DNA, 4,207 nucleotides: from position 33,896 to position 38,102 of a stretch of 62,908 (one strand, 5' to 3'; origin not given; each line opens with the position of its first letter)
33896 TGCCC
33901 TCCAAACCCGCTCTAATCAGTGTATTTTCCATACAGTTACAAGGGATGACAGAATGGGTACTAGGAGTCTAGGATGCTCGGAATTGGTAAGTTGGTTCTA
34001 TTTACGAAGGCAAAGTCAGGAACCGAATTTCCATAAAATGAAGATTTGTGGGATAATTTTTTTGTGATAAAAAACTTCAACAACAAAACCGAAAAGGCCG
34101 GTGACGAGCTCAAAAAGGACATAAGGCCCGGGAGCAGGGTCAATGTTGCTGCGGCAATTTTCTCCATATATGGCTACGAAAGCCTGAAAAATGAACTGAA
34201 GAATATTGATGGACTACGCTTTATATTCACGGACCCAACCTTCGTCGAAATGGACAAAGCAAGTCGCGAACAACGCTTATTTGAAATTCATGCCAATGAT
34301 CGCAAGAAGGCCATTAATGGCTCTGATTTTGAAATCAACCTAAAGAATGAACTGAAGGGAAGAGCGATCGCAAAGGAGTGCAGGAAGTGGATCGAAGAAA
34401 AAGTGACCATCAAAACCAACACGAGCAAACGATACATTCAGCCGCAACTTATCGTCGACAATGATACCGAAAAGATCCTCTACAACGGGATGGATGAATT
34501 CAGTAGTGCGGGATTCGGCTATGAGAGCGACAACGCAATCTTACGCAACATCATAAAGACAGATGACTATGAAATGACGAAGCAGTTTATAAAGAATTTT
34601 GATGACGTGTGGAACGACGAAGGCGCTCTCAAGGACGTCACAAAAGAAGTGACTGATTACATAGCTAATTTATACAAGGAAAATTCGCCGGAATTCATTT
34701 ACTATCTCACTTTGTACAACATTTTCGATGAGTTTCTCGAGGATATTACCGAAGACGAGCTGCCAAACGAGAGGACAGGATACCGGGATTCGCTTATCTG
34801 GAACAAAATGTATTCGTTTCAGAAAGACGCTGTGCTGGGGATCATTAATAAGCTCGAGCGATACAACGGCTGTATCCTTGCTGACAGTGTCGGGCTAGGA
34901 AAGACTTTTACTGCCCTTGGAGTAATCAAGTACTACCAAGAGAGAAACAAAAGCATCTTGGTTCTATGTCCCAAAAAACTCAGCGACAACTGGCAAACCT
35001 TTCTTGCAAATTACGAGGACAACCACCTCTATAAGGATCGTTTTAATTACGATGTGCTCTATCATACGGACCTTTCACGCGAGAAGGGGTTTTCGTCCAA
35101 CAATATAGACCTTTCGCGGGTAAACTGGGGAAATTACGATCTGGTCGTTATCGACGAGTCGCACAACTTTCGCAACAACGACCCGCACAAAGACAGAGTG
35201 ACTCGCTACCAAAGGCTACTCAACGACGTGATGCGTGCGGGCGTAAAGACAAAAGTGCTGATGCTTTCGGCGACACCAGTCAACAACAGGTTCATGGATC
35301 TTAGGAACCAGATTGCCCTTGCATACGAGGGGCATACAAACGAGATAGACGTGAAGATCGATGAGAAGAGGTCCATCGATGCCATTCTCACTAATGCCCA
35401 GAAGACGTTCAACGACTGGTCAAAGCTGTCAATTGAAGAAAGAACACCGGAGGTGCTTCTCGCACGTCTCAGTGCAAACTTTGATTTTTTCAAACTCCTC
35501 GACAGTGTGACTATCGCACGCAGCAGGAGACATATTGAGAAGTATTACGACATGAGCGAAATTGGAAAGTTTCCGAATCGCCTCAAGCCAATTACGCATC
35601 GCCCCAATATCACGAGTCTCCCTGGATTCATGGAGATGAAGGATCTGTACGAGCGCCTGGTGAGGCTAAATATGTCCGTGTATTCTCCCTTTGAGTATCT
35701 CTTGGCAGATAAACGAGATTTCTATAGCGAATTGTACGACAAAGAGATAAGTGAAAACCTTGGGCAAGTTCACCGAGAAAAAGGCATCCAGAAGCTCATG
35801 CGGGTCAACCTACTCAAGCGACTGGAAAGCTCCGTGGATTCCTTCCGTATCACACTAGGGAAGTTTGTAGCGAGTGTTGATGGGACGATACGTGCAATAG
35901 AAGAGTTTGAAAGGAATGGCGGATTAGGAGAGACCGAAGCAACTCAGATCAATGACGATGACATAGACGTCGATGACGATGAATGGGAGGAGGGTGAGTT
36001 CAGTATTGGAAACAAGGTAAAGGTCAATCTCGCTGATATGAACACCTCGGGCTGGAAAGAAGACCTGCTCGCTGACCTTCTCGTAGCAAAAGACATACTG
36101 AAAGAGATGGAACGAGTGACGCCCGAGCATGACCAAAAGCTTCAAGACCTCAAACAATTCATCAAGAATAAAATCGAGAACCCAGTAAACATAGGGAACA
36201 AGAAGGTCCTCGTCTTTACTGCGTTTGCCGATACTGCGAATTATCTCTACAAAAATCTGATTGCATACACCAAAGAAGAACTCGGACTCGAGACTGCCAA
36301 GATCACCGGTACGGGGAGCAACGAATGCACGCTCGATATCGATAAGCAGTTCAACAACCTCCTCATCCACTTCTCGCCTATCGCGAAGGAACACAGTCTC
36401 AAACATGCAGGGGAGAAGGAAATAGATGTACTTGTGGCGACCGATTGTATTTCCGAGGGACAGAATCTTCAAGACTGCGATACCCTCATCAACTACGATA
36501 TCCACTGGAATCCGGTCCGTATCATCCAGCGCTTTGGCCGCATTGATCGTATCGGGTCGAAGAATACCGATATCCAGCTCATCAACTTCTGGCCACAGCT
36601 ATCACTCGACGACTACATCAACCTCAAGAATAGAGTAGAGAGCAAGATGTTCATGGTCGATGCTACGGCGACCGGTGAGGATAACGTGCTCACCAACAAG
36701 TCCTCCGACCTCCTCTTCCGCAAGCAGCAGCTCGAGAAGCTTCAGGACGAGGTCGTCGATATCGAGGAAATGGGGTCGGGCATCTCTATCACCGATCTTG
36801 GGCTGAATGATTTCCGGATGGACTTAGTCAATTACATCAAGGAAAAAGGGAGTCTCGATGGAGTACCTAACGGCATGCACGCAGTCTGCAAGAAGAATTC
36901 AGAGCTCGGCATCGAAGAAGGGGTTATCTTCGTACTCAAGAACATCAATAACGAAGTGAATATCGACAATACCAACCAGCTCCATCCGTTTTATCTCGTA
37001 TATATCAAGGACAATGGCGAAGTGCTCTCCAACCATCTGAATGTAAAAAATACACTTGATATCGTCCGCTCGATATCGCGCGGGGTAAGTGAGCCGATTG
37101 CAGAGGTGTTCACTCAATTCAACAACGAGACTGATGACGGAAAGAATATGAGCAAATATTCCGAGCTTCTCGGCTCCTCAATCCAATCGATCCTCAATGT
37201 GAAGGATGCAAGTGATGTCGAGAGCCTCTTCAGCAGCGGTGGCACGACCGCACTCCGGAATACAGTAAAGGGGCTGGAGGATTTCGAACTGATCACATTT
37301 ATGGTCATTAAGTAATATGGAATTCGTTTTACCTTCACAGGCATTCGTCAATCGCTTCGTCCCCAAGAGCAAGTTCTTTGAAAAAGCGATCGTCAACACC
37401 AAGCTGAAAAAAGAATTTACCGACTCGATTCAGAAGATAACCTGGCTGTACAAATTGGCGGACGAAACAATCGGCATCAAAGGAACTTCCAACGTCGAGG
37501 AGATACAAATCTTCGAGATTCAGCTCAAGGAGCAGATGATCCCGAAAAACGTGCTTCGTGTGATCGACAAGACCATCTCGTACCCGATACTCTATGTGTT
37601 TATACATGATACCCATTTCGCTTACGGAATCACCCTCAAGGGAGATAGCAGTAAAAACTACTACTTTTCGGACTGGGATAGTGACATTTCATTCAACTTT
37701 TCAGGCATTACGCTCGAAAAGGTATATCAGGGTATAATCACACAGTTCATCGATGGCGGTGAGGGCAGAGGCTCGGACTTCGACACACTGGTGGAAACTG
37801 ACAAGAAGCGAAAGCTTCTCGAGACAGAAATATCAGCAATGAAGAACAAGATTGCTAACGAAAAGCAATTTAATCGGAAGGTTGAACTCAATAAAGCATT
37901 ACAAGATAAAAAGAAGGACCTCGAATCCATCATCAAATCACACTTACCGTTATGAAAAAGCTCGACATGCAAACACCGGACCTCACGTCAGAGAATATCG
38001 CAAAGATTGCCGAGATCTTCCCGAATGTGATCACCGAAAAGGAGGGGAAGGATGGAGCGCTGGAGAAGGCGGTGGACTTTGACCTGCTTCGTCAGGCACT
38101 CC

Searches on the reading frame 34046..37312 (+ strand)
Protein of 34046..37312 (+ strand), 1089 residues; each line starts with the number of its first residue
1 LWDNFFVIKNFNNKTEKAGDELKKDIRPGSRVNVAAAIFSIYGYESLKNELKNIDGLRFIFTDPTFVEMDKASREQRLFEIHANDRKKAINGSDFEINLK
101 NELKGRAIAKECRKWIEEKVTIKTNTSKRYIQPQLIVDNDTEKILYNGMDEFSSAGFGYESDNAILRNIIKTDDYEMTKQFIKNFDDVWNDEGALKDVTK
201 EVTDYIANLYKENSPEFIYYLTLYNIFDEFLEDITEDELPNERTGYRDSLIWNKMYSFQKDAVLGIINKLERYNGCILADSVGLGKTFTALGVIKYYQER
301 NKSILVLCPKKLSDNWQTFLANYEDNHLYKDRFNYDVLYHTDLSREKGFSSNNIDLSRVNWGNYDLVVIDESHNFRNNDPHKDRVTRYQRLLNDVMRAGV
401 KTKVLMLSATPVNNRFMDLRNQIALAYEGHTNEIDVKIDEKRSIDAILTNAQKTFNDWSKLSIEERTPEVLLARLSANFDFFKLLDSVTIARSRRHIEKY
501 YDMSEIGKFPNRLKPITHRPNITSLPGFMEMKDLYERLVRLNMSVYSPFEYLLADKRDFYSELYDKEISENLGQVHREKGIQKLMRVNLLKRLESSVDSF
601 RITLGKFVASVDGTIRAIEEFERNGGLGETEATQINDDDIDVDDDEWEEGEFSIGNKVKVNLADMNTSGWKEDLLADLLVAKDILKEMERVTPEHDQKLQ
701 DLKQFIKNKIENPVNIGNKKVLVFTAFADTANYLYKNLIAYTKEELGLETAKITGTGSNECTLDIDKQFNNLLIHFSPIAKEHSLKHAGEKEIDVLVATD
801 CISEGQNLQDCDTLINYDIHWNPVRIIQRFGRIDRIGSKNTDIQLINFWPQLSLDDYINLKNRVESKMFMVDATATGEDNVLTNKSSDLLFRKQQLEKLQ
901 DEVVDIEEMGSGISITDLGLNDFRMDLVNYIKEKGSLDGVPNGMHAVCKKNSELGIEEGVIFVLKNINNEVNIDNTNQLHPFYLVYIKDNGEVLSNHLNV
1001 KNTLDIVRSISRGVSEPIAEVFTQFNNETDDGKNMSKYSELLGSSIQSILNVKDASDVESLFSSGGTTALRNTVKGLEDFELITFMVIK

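Call 4: search_protein_families(library=padloc, proteins=[window:34046-37312:+], max_evalue=0.01)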
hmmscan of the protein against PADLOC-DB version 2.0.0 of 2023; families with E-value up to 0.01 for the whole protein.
window:34046-37312:+ (1089 aa): 43 families (the best 25 are shown)
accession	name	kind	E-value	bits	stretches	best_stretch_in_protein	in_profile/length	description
PDLC01075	C3a139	-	4.3e-133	443.7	1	7-1087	4-946/948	HKD+Snf2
PDLC02621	DrmD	-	1.2e-39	134.3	2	574-851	388-638/1040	DrmD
PDLC02619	DrmD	-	8.4e-32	108.2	2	666-848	367-544/872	DrmD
PDLC02623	DrmD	-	1.8e-30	103.4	3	681-907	499-692/1040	DrmD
PDLC02193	PLD_Helicase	-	2.6e-28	96.7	2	677-856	651-817/905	-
PDLC04556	PDC-M27C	-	5.2e-27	92.6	3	253-331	34-115/892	-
PDLC02500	BrxHI|BrxHII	-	2e-26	90.8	2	621-854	391-590/933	BrxHI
PDLC00659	HmaA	-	2.7e-25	86.4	2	633-840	428-614/1176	SNF2 helicase / DEAD-box helicase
PDLC03830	ZacC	-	3.3e-24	83.6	3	359-421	239-298/1019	-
PDLC02572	DrmA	-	4e-24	82.6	2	584-844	395-629/1043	DrmA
PDLC02843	DpdE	-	2.2e-23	80.1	2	254-415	158-301/1091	DpdE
PDLC02840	DpdE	-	2.5e-19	67.1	2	277-414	180-305/1091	DpdE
PDLC02632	DrmD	-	1.7e-18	64.4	2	567-845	382-633/662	DrmD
PDLC04554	PDC-M27C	-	6.4e-18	62.4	3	253-323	34-107/1217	-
PDLC02504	BrxHI|BrxHII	-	3e-17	59.9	1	578-849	366-593/971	BrxHII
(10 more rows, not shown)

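Call 5: search_protein_families(library=pfam, proteins=[window:34046-37312:+], max_evalue=0.01)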
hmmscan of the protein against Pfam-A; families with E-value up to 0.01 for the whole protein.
window:34046-37312:+ (1089 aa): 7 families
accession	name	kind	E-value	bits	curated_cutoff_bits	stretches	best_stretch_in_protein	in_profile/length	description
PF00271.37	Helicase_C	-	1e-15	58.4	23.5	1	715-837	12-110/110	Helicase conserved C-terminal domain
PF00176.29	SNF2-rel_dom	-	9.5e-12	45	24.9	1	263-420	6-172/290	SNF2-related domain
PF04851.21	ResIII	-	5e-10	40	22.5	1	254-412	3-163/164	Type III restriction enzyme, res subunit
PF00270.35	DEAD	-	9.7e-06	25.8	26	1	274-412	15-161/167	DEAD/DEAH box helicase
PF22590.2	Cas3-like_C_2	-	0.0033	18.1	27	0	719-835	3-103/106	CRISPR-associated nuclease/helicase Cas3, C-terminal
PF20720.3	nSTAND3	-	0.0051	17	27.2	0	266-338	10-80/155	Novel STAND NTPase 3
PF13872.12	AAA_34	-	0.0063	15.9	27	0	274-412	61-225/306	P-loop containing NTP hydrolase pore-1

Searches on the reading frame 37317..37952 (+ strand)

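Call 4: search_protein_families(library=padloc, proteins=[window:37317-37952:+], max_evalue=0.01)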
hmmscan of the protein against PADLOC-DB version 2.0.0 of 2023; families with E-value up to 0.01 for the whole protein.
window:37317-37952:+ (212 aa): 1 family
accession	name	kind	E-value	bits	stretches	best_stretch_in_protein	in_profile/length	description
PDLC04906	PDC-S09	-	0.0059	15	1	142-207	31-92/98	-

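Call 5: search_protein_families(library=pfam, proteins=[window:37317-37952:+], max_evalue=0.01)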
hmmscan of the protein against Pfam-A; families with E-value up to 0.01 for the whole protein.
window:37317-37952:+ (212 aa): 1 family
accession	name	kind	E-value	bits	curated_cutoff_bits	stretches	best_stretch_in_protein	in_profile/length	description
PF14335.11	DUF4391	-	1.3e-42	146.8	29.9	1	4-202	2-232/232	Domain of unknown function (DUF4391)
